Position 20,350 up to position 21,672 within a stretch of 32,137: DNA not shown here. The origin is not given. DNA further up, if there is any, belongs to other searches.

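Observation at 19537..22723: Cysteine desulfurase, orphan ThiF-like E1 and three-Cys LarE operon: a candidate dedicated sulfur relay for nickel-pincer cofactor synthesis, with no sulfur-carrier gene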

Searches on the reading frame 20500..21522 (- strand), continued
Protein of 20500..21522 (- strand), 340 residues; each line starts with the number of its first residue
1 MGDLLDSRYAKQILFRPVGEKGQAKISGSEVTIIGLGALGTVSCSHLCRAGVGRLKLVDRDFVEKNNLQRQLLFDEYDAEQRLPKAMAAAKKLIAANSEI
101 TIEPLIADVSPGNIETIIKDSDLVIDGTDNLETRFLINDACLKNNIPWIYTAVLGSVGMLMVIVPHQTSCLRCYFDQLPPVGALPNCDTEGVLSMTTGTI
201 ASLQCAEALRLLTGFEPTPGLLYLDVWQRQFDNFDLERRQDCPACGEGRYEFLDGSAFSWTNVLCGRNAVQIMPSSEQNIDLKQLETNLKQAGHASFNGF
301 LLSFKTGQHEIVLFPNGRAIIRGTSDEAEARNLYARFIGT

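Call 18: find_encoding_contigs(protein=P0016, flank=8000, max_places=2)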
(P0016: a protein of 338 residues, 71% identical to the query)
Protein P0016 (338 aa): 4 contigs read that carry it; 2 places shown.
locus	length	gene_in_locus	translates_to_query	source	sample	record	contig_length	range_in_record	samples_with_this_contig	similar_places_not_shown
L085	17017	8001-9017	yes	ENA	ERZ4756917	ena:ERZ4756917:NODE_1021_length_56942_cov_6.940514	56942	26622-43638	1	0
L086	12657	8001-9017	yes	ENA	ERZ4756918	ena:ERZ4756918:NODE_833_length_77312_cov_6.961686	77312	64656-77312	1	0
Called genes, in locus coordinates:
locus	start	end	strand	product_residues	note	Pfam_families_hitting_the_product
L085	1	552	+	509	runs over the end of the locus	PF12849:PBP_like_2, PF13531:SBP_bac_11, PF00174:Oxidored_molyb (faint)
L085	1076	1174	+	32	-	-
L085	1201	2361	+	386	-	PF00561:Abhydrolase_1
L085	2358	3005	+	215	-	PF07021:MetW, PF13489:Methyltransf_23 (weak), PF13847:Methyltransf_31, PF08241:Methyltransf_11, PF08242:Methyltransf_12 (weak), PF13649:Methyltransf_25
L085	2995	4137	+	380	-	-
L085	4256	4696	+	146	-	PF02082:Rrf2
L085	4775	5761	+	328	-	PF25087:GMPPB_C (faint), PF00132:Hexapep, PF01883:FeS_assembly_P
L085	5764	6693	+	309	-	PF00291:PALP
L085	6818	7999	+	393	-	PF00266:Aminotran_5, PF01212:Beta_elim_lyase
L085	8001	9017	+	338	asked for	PF00899:ThiF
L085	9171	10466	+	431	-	PF01053:Cys_Met_Meta_PP, PF00155:Aminotran_1_2 (weak)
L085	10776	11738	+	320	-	PF00226:DnaJ, PF01556:DnaJ_C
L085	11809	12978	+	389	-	PF00089:Trypsin, PF13365:Trypsin_2, PF13180:PDZ_2, PF17820:PDZ_6 (faint)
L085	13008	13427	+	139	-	PF00376:MerR, PF13411:MerR_1, PF13591:MerR_2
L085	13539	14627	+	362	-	PF18854:baeRF_family10, PF18844:baeRF_family2, PF18845:baeRF_family3 (weak), PF18859:acVLRF1 (weak)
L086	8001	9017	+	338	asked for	PF00899:ThiF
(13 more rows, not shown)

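Call 19: find_encoding_contigs(protein=P0011, flank=8000, max_places=2)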
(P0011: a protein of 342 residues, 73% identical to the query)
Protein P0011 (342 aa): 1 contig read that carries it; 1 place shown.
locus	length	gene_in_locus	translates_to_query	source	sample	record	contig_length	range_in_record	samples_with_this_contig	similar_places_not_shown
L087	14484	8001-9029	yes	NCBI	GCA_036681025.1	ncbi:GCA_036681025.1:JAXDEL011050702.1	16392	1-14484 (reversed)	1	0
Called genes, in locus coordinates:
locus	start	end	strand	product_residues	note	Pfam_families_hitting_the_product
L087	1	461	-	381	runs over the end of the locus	PF13280:WYL, PF25583:WCX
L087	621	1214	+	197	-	PF01209:Ubie_methyltran, PF13489:Methyltransf_23, PF13847:Methyltransf_31, PF08241:Methyltransf_11, PF08242:Methyltransf_12, PF13649:Methyltransf_25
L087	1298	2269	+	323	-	-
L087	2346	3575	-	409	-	PF07690:MFS_1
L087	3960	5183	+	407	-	PF03631:Virul_fac_BrkB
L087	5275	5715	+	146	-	PF02082:Rrf2, PF03444:WHD_HrcA (weak)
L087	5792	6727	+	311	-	PF00291:PALP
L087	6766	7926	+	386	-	PF00266:Aminotran_5, PF01041:DegT_DnrJ_EryC1 (weak), PF01212:Beta_elim_lyase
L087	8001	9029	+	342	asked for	PF00899:ThiF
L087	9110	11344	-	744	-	PF00982:Glyco_transf_20, PF02358:Trehalose_PPase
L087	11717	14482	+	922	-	?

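Call 20: find_encoding_contigs(protein=P0005, flank=8000, max_places=2)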
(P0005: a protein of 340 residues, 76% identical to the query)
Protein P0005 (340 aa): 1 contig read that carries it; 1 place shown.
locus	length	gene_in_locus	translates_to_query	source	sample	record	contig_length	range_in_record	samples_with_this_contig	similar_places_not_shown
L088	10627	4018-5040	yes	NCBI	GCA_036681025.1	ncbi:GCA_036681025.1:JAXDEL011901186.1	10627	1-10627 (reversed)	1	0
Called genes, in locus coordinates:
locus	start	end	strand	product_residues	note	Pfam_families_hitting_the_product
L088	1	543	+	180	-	?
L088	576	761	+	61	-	-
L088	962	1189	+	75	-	-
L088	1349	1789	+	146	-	PF02082:Rrf2, PF03444:WHD_HrcA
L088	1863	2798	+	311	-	PF00291:PALP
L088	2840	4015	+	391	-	PF00266:Aminotran_5, PF01041:DegT_DnrJ_EryC1, PF01212:Beta_elim_lyase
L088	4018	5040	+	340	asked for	PF00899:ThiF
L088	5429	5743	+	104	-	-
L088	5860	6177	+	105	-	PF10925:DUF2680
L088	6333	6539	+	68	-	PF00072:Response_reg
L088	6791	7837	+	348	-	PF02481:DNA_processg_A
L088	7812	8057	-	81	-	PF15919:HicB_lk_antitox (weak), PF21748:UPF0150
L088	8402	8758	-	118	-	PF01909:NTP_transf_2, PF18765:Polbeta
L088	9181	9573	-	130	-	PF02661:Fic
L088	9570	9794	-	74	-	PF04014:MazE_antitoxin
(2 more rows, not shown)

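Call 21: find_encoding_contigs(protein=P0003, flank=6000, max_places=3)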
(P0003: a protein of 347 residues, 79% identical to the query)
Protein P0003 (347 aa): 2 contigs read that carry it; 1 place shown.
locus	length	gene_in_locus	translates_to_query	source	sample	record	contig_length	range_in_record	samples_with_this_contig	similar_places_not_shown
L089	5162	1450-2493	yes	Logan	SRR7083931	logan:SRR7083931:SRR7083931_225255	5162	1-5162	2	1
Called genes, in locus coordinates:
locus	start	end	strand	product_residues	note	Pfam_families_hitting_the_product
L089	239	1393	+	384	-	PF00266:Aminotran_5, PF01041:DegT_DnrJ_EryC1 (weak), PF01212:Beta_elim_lyase (weak)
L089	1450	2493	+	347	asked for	PF00899:ThiF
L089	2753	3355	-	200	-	PF00583:Acetyltransf_1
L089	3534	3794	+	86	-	PF04232:SpoVS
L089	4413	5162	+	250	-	?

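Call 22: find_encoding_contigs(protein=P0009, flank=8000, max_places=2)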
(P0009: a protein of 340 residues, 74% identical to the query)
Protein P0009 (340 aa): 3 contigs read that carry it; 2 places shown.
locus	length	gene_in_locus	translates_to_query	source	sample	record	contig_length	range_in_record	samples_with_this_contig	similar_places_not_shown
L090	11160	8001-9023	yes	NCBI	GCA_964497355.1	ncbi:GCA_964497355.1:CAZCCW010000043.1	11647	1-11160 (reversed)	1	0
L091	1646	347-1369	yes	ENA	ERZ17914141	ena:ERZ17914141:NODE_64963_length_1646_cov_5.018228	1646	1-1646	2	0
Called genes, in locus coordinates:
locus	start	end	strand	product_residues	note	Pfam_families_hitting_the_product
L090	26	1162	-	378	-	PF03599:CdhD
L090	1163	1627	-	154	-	PF01047:MarR, PF12802:MarR_2, PF13463:HTH_27 (weak)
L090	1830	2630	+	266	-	PF02086:MethyltransfD12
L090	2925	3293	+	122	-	-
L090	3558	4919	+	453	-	PF04055:Radical_SAM, PF13353:Fer4_12 (weak), PF13186:SPASM (weak)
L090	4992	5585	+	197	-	-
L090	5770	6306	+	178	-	PF00404:Dockerin_1 (weak)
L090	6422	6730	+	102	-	-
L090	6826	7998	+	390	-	PF00266:Aminotran_5, PF01041:DegT_DnrJ_EryC1 (weak), PF01212:Beta_elim_lyase (weak)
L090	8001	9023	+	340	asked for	PF00899:ThiF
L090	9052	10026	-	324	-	PF00132:Hexapep (faint), PF25087:GMPPB_C (faint)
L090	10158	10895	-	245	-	PF04402:SIMPL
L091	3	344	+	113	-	?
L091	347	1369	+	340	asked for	PF00899:ThiF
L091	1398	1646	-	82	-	?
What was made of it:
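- The 74-79% relatives have opposite-strand genes there (calls 21, 22).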

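Call 23: search_solved_structures(query=window:20500-21522:-, max_evalue=0.001, show_alignments=1)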
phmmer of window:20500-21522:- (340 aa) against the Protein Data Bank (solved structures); distinct sequences matched with E-value up to 0.001: 60.
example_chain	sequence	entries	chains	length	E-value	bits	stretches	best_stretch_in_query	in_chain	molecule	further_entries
1zfn_A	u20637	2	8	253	4e-41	144.3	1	7-247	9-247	Adenylyltransferase thiF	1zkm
1zud_1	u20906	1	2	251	4e-41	144.3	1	7-247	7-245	Adenylyltransferase thiF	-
1jw9_B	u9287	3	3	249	4.4e-33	117.9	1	7-247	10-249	MOLYBDOPTERIN BIOSYNTHESIS MOEB PROTEIN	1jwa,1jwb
6yub_B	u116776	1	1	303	5.9e-28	101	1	7-214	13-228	Adenylyltransferase and sulfurtransferase uba4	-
6yub_A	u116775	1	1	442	1.1e-27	100.1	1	7-214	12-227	Adenylyltransferase and sulfurtransferase uba4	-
6z6s_DDD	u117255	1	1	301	2.4e-26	95.7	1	7-214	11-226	Adenylyltransferase and sulfurtransferase uba4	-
6yuc_D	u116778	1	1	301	2.5e-26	95.7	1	7-214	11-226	Adenylyltransferase and sulfurtransferase uba4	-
9qgg_B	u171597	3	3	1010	6.3e-22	81.2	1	6-190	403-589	E1 ubiquitin-activating enzyme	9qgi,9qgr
6nya_A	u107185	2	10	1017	2.6e-20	75.9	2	6-196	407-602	Ubiquitin-activating enzyme E1 1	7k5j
3cmm_A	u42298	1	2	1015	2.7e-20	75.9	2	6-196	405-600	Ubiquitin-activating enzyme E1 1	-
5l6h_A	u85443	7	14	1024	2.8e-20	75.8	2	6-196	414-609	Ubiquitin-activating enzyme E1 1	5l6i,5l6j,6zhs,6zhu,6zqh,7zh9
4nnj_A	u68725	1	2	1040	2.9e-20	75.8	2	6-196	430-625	Ubiquitin-activating enzyme E1 1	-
5tr4_A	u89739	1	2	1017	5e-20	75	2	6-196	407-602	Ubiquitin-activating enzyme E1 1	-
9ykv_A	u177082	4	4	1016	3.7e-19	72.1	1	18-192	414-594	Ubiquitin-like modifier-activating enzyme 6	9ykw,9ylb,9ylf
9xgb_A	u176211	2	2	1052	3.9e-19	72.1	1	18-192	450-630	Ubiquitin-like modifier-activating enzyme 6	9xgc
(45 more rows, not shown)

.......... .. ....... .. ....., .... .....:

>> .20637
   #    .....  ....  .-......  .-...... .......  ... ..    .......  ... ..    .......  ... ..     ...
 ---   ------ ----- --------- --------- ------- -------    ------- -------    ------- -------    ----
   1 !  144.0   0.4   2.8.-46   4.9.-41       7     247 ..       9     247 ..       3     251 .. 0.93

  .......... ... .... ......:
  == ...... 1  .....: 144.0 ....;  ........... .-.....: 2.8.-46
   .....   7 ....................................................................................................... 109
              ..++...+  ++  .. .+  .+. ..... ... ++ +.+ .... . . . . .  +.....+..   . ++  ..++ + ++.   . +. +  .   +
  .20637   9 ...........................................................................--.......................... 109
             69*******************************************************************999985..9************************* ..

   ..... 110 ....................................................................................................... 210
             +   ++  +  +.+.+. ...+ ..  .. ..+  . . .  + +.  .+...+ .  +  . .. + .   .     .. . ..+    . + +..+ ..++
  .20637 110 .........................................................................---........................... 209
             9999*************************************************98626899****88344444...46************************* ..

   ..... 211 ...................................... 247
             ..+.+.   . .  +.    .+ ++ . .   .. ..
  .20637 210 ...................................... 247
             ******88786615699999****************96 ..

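Call 30: predict_structure(alignment_id=A2)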
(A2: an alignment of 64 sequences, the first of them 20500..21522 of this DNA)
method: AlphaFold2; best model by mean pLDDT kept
length: 340 residues; sequences in the alignment: 64
mean_pLDDT: 92.1   pTM: 0.90
mean pLDDT of the five models: 92.1, 90.9, 90.5, 89.7, 89.1
residues with pLDDT >= 90: 266; 70-90: 61; 50-70: 13; < 50: 0
segments of 3 or more residues with pLDDT < 50: none
pLDDT, mean of each block of 10 residues (from residue 1): 74 92 97 96 98 97 91 96 96 97 94 96 94 94 98 94 96 84 70 93 98 95 96 94 95 87 81 83 94 92 94 92 93 90
secondary structure, 60 per line:
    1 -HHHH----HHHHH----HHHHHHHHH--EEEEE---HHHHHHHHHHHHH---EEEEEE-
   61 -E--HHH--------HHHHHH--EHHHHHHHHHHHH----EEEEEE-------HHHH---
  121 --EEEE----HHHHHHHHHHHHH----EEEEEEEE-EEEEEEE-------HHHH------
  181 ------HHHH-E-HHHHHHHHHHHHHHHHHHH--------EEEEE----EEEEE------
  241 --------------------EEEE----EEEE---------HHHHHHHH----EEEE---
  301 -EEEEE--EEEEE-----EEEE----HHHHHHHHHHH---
elements in order: H2-5 H10-14 H19-27 E30-34 H38-50 E54-59 H76-81 H85-96 E101-106 H114-117 E123-126 H131-143 E148-155 E157-163 H171-174 H187-190 H194-212 E221-225 E230-234 E261-264 E269-272 H282-289 E294-297 E302-306 E309-313 E319-322 H327-337

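Call 34: fold_search(model_id=the predicted structure, library=pdb)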
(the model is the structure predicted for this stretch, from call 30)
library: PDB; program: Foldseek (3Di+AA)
matches with E <= 10: 1692; with E <= 0.001: 246
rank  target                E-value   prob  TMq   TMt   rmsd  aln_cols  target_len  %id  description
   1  1zud_3                4.3e-25  1.00  0.65  0.91   2.1       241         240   36  Structure of ThiS-ThiF protein complex (released 2006-01-31)
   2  1zud_1                1.3e-24  1.00  0.64  0.92   2.0       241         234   36  Structure of ThiS-ThiF protein complex (released 2006-01-31)
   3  1zfn_D                2.0e-23  1.00  0.64  0.92   1.6       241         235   36  Structural Analysis of Escherichia coli ThiF (released 2005-06-14)
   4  1zkm_C                3.6e-23  1.00  0.65  0.89   2.2       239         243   37  Structural Analysis of Escherichia Coli ThiF (released 2005-06-14)
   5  1zfn_A                5.5e-23  1.00  0.67  0.92   2.2       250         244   37  Structural Analysis of Escherichia coli ThiF (released 2005-06-14)
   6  1zfn_B                1.1e-22  1.00  0.64  0.93   1.3       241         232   36  Structural Analysis of Escherichia coli ThiF (released 2005-06-14)
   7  1zkm_B                2.3e-22  1.00  0.64  0.93   1.3       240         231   36  Structural Analysis of Escherichia Coli ThiF (released 2005-06-14)
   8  1zkm_D                4.0e-22  1.00  0.64  0.92   1.6       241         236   36  Structural Analysis of Escherichia Coli ThiF (released 2005-06-14)
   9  6yub_A                1.9e-21  1.00  0.62  0.50  17.6       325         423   25  Crystal structure of Uba4 from Chaetomium thermophilum (released 2020-07-22)
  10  1jw9_B                2.5e-21  1.00  0.65  0.91   1.5       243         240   32  Structure of the Native MoeB-MoaD Protein Complex (released 2001-11-21)
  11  6yub_B                6.2e-21  1.00  0.63  0.74   3.9       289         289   28  Crystal structure of Uba4 from Chaetomium thermophilum (released 2020-07-22)
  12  6h78_B                1.0e-19  1.00  0.61  0.73   6.3       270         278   25  E1 enzyme for ubiquitin like protein activation. (released 2018-10-31)
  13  1jwa_B                5.8e-19  1.00  0.58  0.90   2.6       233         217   32  Structure of the ATP-bound MoeB-MoaD Protein Complex (released 2001-11-21)
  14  6h78_H                5.8e-19  1.00  0.62  0.74   5.0       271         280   24  E1 enzyme for ubiquitin like protein activation. (released 2018-10-31)
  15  6h78_J                6.6e-19  1.00  0.62  0.74   6.1       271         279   25  E1 enzyme for ubiquitin like protein activation. (released 2018-10-31)
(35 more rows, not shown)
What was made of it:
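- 20500..21522 (-): ThiF/MoeB/TtuC-type E1 adenylyltransferase. It has a GxGxxG motif, two CxxC zinc pairs (C170/C173, C242/C245) and a crossover-loop Cys187. AlphaFold2 model pLDDT 92; best structural matches are E. coli ThiF and MoeB (calls 30, 34).
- On ThiF/MoeB E1 superfamily (PF00899): Structural TM to ThiF and MoeB is 0.89-0.93 (call 34).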

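Call 50: search_protein_families(library=pfam, proteins=[L030:11028-11219:+, L030:11222-12190:+, L047:12223-13320:+, L047:10935-12095:+, L047:6334-7149:+, L002:8992-9282:+], max_evalue=0.01)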
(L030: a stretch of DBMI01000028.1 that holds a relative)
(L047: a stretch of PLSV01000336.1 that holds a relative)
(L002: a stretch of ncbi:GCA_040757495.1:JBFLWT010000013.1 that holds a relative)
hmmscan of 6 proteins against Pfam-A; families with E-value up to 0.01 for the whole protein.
L030:11028-11219:+ (63 aa): 1 family
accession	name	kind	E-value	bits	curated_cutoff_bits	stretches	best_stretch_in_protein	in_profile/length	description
PF02597.26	ThiS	-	0.00026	21.9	22.5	1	9-63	14-76/76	ThiS family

L030:11222-12190:+ (322 aa): 4 families
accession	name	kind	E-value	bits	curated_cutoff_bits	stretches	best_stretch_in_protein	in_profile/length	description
PF22082.2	TtuA_LIM_N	-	4.2e-09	36.7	27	1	4-29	1-26/26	2-thiouridine synthetase TtuA, N-terminal LIM domain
PF01171.26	ATP_bind_3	-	3.3e-08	33.9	27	1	52-236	2-167/182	PP-loop family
PF03054.22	tRNA_Me_trans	-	6e-06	26.5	20.6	1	51-225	2-181/202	tRNA methyl transferase HUP domain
PF01507.26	PAPS_reduct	-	0.0017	18.8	22.5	1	52-232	2-156/175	Phosphoadenosine phosphosulfate reductase domain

L047:12223-13320:+ (365 aa): 6 families
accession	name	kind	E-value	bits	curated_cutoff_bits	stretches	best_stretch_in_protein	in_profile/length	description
PF18297.6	NFACT-R_2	-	2.7e-14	53.6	26.9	1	231-299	1-69/104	NFACT protein RNA binding domain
PF02568.20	ThiI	-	4.2e-14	53.1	20.5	1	4-148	5-144/197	Thiamine biosynthesis protein (ThiI)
PF03054.22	tRNA_Me_trans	-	9.7e-09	35.6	20.6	1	4-117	2-126/202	tRNA methyl transferase HUP domain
PF00733.27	Asn_synthase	-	0.0003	21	21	1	7-103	22-116/354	Asparagine synthase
PF06508.19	QueC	-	0.00041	20.3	22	1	4-61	1-53/210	Queuosine biosynthesis protein QueC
PF01902.24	Diphthami_syn_2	-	0.0013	18.7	23.2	0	3-30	1-27/219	Diphthamide synthase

L047:10935-12095:+ (386 aa): 2 families
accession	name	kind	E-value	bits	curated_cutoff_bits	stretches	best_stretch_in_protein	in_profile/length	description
PF04055.27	Radical_SAM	-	2.3e-18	67.4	29.5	1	95-245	1-155/166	Radical SAM superfamily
PF06968.18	BATS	-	0.00012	22.6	22.2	1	270-330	6-62/88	Biotin and Thiamin Synthesis associated domain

L047:6334-7149:+ (271 aa): 5 families
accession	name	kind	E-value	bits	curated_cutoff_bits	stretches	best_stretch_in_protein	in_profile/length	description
PF02540.23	NAD_synthase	-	0.00053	19.6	21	1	15-76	18-80/242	NAD synthase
PF03054.22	tRNA_Me_trans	-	0.0008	19.6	20.6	0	18-43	3-28/202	tRNA methyl transferase HUP domain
PF01171.26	ATP_bind_3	-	0.0015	18.7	27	1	18-44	2-28/182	PP-loop family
PF06508.19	QueC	-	0.0039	17.2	22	1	18-75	2-58/210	Queuosine biosynthesis protein QueC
PF00733.27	Asn_synthase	-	0.0097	16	21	0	18-78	20-80/354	Asparagine synthase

L002:8992-9282:+ (96 aa): 1 family
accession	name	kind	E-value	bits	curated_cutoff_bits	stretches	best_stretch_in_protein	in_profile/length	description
PF02597.26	ThiS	-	3.1e-08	34.5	22.5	1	39-95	15-75/76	ThiS family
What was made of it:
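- In L047 the cluster also holds MnmA, a radical-SAM protein and a ThiI-like protein, so it is a general sulfur hub (call 50).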

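Call 62: find_encoding_contigs(protein=window:20500-21522:-, flank=10000, max_places=3)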
Protein window:20500-21522:- (340 aa): 13 contigs read that carry it; 3 places shown.
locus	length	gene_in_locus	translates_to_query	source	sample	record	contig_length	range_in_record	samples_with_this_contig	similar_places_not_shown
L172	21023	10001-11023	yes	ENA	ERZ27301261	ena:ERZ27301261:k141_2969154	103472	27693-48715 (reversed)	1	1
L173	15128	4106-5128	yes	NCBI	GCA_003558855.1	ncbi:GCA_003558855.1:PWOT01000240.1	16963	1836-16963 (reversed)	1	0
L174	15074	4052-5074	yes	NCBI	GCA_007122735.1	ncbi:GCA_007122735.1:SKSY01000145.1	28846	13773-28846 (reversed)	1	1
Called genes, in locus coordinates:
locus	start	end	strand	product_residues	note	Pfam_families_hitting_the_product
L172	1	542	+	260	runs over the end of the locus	PF00290:Trp_syntA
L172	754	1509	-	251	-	PF01209:Ubie_methyltran (weak), PF05401:NodS, PF13489:Methyltransf_23, PF13847:Methyltransf_31, PF08241:Methyltransf_11, PF08242:Methyltransf_12, PF13649:Methyltransf_25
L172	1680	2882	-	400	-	PF00704:Glyco_hydro_18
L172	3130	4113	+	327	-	PF00132:Hexapep (faint)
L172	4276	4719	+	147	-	PF02639:DUF188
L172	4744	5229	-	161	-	PF03773:ArsP_1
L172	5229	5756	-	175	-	PF03773:ArsP_1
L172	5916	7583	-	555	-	PF01266:DAO (faint), PF03486:HI0933_like (faint), PF07992:Pyr_redox_2, PF13450:NAD_binding_8 (faint), PF13738:Pyr_redox_3 (weak), PF00070:Pyr_redox, PF02852:Pyr_redox_dim, PF00581:Rhodanese, +1 more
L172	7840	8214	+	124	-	PF02627:CMD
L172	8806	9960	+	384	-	PF00266:Aminotran_5, PF01212:Beta_elim_lyase (weak)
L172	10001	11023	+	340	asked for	PF00899:ThiF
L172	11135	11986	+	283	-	PF02540:NAD_synthase, PF00733:Asn_synthase (weak)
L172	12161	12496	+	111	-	PF02583:Trns_repr_metal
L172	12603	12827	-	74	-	PF04945:YHS, PF24273:TRASH_HVO_1752_C (weak)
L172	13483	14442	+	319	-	PF00291:PALP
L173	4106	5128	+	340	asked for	PF00899:ThiF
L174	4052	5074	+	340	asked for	PF00899:ThiF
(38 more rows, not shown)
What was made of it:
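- Checked: Gene callers on identical contigs start it at the second ATG, 22717, giving 384 aa (call 62).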

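Call 66: find_encoding_contigs(protein=P0002, flank=5000, max_places=3)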
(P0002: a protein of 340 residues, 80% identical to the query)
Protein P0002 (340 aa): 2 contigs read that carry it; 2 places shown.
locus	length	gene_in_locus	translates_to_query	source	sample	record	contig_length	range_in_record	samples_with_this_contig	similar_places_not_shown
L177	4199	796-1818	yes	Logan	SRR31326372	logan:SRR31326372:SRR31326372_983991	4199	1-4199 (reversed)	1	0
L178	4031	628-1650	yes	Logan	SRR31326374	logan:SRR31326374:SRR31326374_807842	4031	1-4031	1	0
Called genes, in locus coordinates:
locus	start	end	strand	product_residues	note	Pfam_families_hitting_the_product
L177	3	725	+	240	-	?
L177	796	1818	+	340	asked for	PF00899:ThiF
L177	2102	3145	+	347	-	PF01547:SBP_bac_1, PF13531:SBP_bac_11, PF13416:SBP_bac_8, PF13343:SBP_bac_6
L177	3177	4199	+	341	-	?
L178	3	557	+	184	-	?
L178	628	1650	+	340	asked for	PF00899:ThiF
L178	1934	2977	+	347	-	PF01547:SBP_bac_1, PF13531:SBP_bac_11, PF13416:SBP_bac_8, PF13343:SBP_bac_6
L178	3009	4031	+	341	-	?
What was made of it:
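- The 80% E1 relative has an ABC-transporter binding protein after the E1 instead (call 66).
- Tried and rejected: The closer relatives had to be checked one at a time (calls 18-22, 66).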
